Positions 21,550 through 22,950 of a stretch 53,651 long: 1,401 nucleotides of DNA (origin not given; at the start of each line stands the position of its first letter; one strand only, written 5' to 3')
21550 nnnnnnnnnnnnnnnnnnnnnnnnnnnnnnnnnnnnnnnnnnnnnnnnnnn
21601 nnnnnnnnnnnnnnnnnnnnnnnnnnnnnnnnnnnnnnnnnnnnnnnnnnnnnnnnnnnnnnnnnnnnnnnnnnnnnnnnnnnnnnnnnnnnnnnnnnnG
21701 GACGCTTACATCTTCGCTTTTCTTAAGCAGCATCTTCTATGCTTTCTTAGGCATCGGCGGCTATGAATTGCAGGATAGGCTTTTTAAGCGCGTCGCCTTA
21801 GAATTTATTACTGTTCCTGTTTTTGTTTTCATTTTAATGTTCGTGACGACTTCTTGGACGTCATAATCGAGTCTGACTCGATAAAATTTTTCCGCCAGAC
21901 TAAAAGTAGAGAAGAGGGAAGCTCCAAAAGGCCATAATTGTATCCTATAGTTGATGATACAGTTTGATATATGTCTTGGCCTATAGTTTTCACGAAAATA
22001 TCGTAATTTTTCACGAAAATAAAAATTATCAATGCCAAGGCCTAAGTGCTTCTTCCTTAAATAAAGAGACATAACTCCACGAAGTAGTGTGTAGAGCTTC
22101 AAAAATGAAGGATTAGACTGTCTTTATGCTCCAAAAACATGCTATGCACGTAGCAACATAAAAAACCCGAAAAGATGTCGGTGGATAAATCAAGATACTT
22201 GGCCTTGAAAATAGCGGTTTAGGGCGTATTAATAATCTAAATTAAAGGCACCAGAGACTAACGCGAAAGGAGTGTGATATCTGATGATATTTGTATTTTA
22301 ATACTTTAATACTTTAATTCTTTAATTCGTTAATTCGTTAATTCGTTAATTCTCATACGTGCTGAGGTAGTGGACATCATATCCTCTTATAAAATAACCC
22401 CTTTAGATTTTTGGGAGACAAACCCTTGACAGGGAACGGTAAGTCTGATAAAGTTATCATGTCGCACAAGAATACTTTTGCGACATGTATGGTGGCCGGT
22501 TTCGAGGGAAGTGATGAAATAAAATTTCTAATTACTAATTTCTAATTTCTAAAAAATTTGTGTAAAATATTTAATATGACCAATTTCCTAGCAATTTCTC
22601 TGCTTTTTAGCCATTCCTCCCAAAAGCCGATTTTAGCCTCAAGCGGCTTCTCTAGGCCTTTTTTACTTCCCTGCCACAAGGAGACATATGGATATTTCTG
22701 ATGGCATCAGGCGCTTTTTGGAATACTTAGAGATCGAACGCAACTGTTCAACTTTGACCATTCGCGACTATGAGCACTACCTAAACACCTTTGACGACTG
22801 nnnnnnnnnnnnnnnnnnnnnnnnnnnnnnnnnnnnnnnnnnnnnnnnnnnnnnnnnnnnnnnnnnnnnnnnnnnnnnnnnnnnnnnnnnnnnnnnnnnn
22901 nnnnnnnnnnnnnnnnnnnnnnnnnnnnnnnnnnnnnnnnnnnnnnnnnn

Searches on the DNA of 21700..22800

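Call 40: search_rna_families(source=window, start=21700, end=22800, threshold=evalue, max_evalue=1)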
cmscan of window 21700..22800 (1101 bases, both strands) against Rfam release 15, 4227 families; matches with E-value up to 1: 0.
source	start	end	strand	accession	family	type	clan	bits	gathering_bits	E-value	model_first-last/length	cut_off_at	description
